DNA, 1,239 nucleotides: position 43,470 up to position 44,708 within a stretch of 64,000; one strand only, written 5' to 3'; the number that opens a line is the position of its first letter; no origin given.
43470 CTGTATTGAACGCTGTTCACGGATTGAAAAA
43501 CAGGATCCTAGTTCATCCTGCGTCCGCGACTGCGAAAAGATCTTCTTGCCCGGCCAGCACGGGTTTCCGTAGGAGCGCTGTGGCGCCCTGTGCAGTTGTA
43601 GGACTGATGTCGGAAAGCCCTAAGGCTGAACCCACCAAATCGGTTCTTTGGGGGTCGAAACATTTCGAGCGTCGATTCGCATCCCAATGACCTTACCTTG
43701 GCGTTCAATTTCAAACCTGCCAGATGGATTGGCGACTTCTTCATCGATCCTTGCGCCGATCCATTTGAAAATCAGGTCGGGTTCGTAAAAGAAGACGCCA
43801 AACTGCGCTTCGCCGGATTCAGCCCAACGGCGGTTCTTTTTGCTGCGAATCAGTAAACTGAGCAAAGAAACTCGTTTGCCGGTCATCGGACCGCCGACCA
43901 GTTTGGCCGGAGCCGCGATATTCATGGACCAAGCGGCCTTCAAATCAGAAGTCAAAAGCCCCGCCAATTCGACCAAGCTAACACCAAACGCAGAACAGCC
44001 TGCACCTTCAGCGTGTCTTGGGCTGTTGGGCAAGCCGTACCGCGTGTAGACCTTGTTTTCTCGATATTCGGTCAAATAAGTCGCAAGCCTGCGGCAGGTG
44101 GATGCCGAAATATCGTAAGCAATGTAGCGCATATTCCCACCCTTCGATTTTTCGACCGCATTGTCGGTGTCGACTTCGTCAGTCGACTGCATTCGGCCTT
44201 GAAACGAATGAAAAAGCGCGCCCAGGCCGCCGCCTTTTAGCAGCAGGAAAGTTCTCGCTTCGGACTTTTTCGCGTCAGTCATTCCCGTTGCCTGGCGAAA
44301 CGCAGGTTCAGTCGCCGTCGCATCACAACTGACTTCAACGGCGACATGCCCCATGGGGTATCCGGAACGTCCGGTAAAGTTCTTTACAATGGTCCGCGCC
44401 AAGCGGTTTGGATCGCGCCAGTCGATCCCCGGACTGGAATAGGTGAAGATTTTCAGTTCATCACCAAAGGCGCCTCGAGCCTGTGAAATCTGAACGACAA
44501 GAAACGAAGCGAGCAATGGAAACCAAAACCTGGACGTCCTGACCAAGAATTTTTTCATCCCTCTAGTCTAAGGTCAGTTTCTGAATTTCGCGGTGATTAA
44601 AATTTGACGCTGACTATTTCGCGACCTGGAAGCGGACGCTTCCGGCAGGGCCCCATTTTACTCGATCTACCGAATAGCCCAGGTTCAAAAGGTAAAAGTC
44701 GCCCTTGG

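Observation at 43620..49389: Four-gene surface operon: OMP barrel, GT4, giant S/P-linker lipoprotein, secreted protein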

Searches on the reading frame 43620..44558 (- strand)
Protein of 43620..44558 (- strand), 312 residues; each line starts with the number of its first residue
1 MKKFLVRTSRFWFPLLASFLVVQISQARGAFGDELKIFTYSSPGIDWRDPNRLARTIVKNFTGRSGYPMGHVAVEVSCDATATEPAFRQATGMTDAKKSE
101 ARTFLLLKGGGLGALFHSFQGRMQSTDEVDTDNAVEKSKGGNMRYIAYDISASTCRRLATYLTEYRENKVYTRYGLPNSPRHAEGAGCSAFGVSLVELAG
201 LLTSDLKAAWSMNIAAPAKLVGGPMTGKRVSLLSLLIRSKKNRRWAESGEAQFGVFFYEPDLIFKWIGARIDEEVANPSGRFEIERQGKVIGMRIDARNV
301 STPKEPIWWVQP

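Call 3: search_protein_families(library=pfam, proteins=[window:43620-44558:-], max_evalue=1)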
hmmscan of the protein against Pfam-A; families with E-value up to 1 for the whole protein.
window:43620-44558:- (312 aa): 0 families

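Call 4: search_protein_families(library=ncbifam, proteins=[window:43620-44558:-], max_evalue=1)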
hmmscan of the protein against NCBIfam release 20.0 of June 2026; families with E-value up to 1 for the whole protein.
window:43620-44558:- (312 aa): 0 families

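Call 17: find_homologous_proteins(query=window:43620-44558:-)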
Query window:43620-44558:- (312 aa): 9 proteins with E <= 0.001 among 2557 candidates.
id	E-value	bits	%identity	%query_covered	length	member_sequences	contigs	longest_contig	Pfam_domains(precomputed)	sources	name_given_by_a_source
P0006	2.1e-208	709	100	100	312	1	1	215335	-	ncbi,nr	ncbi:MAG: hypothetical protein JNL01_08150 [Bdellovibrionales bacterium]|nr:hypothetical protein [Bd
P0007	3.1e-148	511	72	99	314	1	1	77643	-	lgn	-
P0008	5.5e-61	224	41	93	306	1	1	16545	-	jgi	jgi:hypothetical protein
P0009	2.8e-60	222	41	88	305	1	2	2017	-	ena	-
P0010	1.3e-51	194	38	90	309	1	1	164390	-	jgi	jgi:hypothetical protein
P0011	2.9e-48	183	38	88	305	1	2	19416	-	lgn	-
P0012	2.6e-46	176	35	99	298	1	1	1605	-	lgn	-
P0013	2.4e-33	134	31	91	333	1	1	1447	-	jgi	jgi:hypothetical protein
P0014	1.5e-31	128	33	88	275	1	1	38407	-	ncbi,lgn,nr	ncbi:MAG: hypothetical protein KTR31_11790 [Myxococcales bacterium]|nr:hypothetical protein [Myxococ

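Call 18: find_encoding_contigs(protein=P0010, flank=8000, max_places=2)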
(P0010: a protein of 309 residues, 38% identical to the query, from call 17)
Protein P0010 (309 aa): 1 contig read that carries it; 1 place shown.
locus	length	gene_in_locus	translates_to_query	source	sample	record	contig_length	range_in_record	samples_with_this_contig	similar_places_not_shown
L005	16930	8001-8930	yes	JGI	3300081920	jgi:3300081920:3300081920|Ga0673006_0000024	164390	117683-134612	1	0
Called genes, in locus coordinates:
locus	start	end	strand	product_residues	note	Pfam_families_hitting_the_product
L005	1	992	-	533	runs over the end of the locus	PF00501:AMP-binding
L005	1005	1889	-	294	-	PF00561:Abhydrolase_1, PF12146:Hydrolase_4, PF12697:Abhydrolase_6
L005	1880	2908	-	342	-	PF08545:ACP_syn_III (faint), PF08541:ACP_syn_III_C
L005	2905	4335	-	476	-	PF00890:FAD_binding_2 (faint), PF01266:DAO (faint), PF03486:HI0933_like (faint), PF13450:NAD_binding_8, PF13738:Pyr_redox_3 (faint), PF01593:Amino_oxidase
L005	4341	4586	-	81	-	PF00550:PP-binding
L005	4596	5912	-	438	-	PF00109:ketoacyl-synt, PF02801:Ketoacyl-synt_C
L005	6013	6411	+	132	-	-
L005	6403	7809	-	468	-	PF00474:SSF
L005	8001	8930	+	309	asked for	-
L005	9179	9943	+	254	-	-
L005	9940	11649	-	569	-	PF01019:G_glu_transpept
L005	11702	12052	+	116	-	PF01329:Pterin_4a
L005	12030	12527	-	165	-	PF05618:RimB-like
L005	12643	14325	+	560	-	PF23473:LysM3_LYK4_5 (faint), PF01464:SLT, PF23446:LysM1_NFP_LYK (faint), PF01476:LysM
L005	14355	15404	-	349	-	PF03372:Exo_endo_phos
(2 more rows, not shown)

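Call 19: find_encoding_contigs(protein=P0008, flank=8000, max_places=2)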
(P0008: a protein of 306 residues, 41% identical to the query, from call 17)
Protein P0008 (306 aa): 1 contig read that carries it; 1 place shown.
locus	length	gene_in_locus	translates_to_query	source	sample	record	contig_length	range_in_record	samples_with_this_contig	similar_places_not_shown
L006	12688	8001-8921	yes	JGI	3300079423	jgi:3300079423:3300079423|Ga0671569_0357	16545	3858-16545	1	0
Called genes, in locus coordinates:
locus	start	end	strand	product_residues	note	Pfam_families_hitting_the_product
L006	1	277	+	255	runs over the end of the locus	-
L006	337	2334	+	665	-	PF00724:Oxidored_FMN, PF00890:FAD_binding_2, PF01134:GIDA (weak), PF01266:DAO (weak), PF03486:HI0933_like, PF07992:Pyr_redox_2, PF12831:FAD_oxidored, PF13450:NAD_binding_8, +3 more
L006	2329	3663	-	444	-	PF01522:Polysacc_deac_1, PF01476:LysM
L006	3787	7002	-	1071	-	PF07676:PD40 (weak), PF23381:Beta-prop_IFT122_1st (faint), PF23414:Beta-prop_EML_2 (faint), PF26549:Tricorn_N, PF26550:Tricorn_2nd, PF14684:Tricorn_C1, PF14685:PDZ_Tricorn, PF03572:Peptidase_S41, +4 more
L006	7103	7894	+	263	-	PF00912:Transgly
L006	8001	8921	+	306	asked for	-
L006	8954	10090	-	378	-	-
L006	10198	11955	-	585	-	PF13091:PLDc_2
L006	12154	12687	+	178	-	?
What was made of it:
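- C312 relatives occur alone in unrelated contexts, two of them beside cell-wall genes (calls 18, 19).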

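Call 20: find_encoding_contigs(protein=P0014, flank=8000, max_places=2)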
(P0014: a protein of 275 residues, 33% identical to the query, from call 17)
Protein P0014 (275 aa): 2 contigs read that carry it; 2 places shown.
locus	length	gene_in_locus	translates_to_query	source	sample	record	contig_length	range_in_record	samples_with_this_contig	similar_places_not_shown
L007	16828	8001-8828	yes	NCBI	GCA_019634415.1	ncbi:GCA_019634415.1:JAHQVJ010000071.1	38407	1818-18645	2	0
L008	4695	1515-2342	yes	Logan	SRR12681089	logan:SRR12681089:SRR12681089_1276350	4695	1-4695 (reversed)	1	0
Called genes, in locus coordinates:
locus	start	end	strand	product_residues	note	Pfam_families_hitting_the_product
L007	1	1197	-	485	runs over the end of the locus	PF02129:Peptidase_S15, PF00561:Abhydrolase_1, PF12146:Hydrolase_4 (weak), PF00326:Peptidase_S9, PF02129:Peptidase_S15 (weak), PF08530:PepX_C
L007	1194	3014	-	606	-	PF01432:Peptidase_M3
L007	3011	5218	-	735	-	PF12228:DUF3604 (faint)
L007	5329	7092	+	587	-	PF11617:Cu-binding_MopE (faint), PF13229:Beta_helix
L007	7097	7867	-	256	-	PF00376:MerR, PF13411:MerR_1, PF09278:MerR-DNA-bind, PF07739:TipAS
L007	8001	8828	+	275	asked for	-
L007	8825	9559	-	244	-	-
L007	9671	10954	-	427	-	PF11376:DUF3179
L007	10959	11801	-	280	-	-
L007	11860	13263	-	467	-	PF07969:Amidohydro_3 (faint), PF01979:Amidohydro_1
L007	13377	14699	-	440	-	PF06500:FrsA-like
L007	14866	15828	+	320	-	PF12625:Arabinose_bd, PF12833:HTH_18, PF00165:HTH_AraC (weak)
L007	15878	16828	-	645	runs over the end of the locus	PF16177:ACAS_N, PF00501:AMP-binding, PF13193:AMP-binding_C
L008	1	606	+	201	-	?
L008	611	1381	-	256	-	PF00376:MerR, PF13411:MerR_1, PF09278:MerR-DNA-bind, PF07739:TipAS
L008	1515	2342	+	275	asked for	-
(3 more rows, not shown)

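Call 35: predict_structure(alignment_id=A2)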
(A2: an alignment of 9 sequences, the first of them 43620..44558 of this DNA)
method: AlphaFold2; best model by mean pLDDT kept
length: 312 residues; sequences in the alignment: 9
mean_pLDDT: 79.1   pTM: 0.80
mean pLDDT of the five models: 79.1, 76.3, 75.7, 72.6, 71.8
residues with pLDDT >= 90: 120; 70-90: 101; 50-70: 74; < 50: 17
segments of 3 or more residues with pLDDT < 50: 1-4, 20-30
pLDDT, mean of each block of 10 residues (from residue 1): 50 52 42 90 83 81 76 95 91 78 65 66 91 89 95 94 84 63 67 92 93 79 56 69 75 82 95 94 93 96 80 51
secondary structure, 60 per line:
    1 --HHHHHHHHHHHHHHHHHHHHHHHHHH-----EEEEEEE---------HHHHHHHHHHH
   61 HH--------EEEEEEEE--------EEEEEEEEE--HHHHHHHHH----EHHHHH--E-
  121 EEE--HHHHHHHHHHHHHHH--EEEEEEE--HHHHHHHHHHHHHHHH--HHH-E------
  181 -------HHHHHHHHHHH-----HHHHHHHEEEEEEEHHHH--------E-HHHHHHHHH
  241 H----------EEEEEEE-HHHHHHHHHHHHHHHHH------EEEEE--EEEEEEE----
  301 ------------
elements in order: H3-28 E34-40 H50-62 E71-78 E87-95 H98-106 H112-116 E121-123 H126-140 E143-149 H152-167 H188-198 H204-210 E211-217 H218-221 H232-241 E252-258 H260-276 E283-287 E290-296
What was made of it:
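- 43620..44558 (-): C312: a 312-aa exported protein with a permuted NlpC/P60 (papain-like) fold. It is a putative cysteine hydrolase or acyltransferase, with catalytic candidates His71 (44346-44348) and Cys188 (43995-43997). The AF2 model has pLDDT 79 and pTM 0.80 (call 35).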

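Call 84: search_solved_structures(query=A2, max_evalue=10, show_alignments=2)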
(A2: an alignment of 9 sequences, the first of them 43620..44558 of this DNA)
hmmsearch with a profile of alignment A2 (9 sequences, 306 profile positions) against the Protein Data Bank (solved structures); distinct sequences matched with E-value up to 10: 5.
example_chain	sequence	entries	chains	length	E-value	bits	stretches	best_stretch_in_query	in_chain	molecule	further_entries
8ip8_va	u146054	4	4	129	0.14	14.2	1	56-131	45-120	40S ribosomal protein uS8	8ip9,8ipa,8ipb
3vxv_A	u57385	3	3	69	0.48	12.5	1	26-62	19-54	Methyl-CpG-binding domain protein 4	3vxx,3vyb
3vyq_A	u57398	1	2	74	0.56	12.2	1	26-62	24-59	Methyl-CpG-binding domain protein 4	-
9evs_G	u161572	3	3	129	0.79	11.7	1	56-131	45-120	uS8m | 40S ribosomal protein S15a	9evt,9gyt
6xyw_Bg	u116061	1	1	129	1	11.4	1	56-131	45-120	40S ribosomal protein S15a-5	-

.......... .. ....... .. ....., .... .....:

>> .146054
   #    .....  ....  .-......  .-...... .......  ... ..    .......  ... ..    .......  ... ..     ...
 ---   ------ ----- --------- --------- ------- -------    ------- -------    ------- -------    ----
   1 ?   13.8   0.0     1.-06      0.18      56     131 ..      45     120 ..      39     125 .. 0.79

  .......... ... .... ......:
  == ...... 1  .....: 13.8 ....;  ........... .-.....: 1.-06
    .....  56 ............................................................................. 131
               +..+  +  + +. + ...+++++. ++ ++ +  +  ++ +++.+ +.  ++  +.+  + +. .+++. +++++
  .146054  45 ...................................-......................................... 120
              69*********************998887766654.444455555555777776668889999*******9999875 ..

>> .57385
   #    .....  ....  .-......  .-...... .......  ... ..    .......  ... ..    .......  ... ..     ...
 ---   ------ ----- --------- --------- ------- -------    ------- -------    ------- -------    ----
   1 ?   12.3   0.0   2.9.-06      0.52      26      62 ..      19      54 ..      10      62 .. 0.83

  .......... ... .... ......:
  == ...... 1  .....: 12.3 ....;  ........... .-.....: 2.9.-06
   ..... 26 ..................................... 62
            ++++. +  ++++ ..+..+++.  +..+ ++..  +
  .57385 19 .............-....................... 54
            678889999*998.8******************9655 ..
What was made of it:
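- On Permuted NlpC/P60 (YiiX/LRAT/TseH-like) cysteine enzymes (C312): There is no relevant PDB profile hit (call 84).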

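Call 85: search_protein_families(library=pfam, alignment_id=A2, max_evalue=10)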
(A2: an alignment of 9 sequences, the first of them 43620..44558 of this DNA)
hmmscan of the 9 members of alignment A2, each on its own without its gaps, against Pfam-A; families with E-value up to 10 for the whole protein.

A. member 1, window:43620-44558:- (312 aa): 0 families

B. families by the number of members that match (of 9 scanned): 0 families
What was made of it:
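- On Permuted NlpC/P60 (YiiX/LRAT/TseH-like) cysteine enzymes (C312): No Pfam hit at E <= 10 for any of 9 members (call 85).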

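Call 95: fold_search(model_id=the predicted structure, library=pdb)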
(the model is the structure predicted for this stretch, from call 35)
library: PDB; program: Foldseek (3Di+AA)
matches with E <= 10: 168; with E <= 0.001: 0
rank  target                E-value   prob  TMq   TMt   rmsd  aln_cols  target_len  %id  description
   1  1xf5_L                7.3e-01  0.08  0.08  0.26  17.1        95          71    7  Complex HCV core-Fab 19D9D6-Protein L mutant (H74C, Y64W)in space group P21212 (released 2005-05-31)
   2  9s1f_A                7.8e-01  0.02  0.11  0.07  18.2       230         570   12  Cryo-EM structure of activated retron Eco2 (Ec67) (released 2026-02-18)
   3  7r5v_N                1.0e+00  0.01  0.08  0.09  24.7       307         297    9  Structure of the human CCAN CENP-A alpha-satellite complex (released 2022-04-27)
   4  1hz6_B                1.3e+00  0.06  0.07  0.28  15.7        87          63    7  CRYSTAL STRUCTURES OF THE B1 DOMAIN OF PROTEIN L FROM PEPTOSTREPTOCOCCUS MAGNUS WITH A TYROSINE TO TRYPTOPHAN SUBSTITU (released 2001-04-04)
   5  1k52_A                1.4e+00  0.06  0.09  0.28  15.6        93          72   10  Monomeric Protein L B1 Domain with a K54G mutation (released 2001-12-05)
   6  9lm3_A                1.4e+00  0.01  0.11  0.07  18.7       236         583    9  cryo-EM structure of retron Eco2 (released 2025-09-17)
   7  2jzp_MODEL_1_A        1.5e+00  0.09  0.07  0.28  14.0        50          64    8  NMR solution structure of Kx5Q ProtL mutant (released 2009-01-13)
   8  1hz5_A                1.5e+00  0.06  0.09  0.28  15.5        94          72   10  CRYSTAL STRUCTURES OF THE B1 DOMAIN OF PROTEIN L FROM PEPTOSTREPTOCOCCUS MAGNUS, WITH A TYROSINE TO TRYPTOPHAN SUBSTIT (released 2001-04-04)
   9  6eqt_A                1.5e+00  0.02  0.06  0.09  16.6        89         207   11  CRYSTAL STRUCTURE OF THE HUMAN KINETOCHORE PROTEIN CENP-N (released 2018-01-17)
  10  1xf5_M                1.6e+00  0.09  0.07  0.27  14.0        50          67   12  Complex HCV core-Fab 19D9D6-Protein L mutant (H74C, Y64W)in space group P21212 (released 2005-05-31)
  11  8g1r_A                1.6e+00  0.01  0.10  0.09  23.9       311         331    8  A Vibrio cholerae viral satellite enables efficient horizontal transfer by using an external scaffold to assemble hija (released 2024-01-17)
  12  7pkn_N                1.6e+00  0.01  0.08  0.08  26.2       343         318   10  Structure of the human CCAN deltaCT complex (released 2022-04-27)
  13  1hez_E                1.7e+00  0.08  0.07  0.30  14.1        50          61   12  Structure of P. magnus protein L bound to a human IgM Fab. (released 2001-08-10)
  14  1xcq_L                1.7e+00  0.04  0.07  0.25  15.4        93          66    9  Complex HCV core-Fab 19D9D6-Protein L mutant (D55A,L57H,Y64W) in space group P21 (released 2005-05-31)
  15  8ovw_N                1.7e+00  0.02  0.09  0.08  17.0       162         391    7  Cryo-EM structure of CBF1-CCAN bound topologically to centromeric DNA (released 2023-08-09)
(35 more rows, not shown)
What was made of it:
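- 43620..44558 (-): Foldseek against PDB and the sequence profiles find nothing (calls 84, 85, 95).
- Tried and rejected: Foldseek against PDB for C312 found nothing (call 95).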
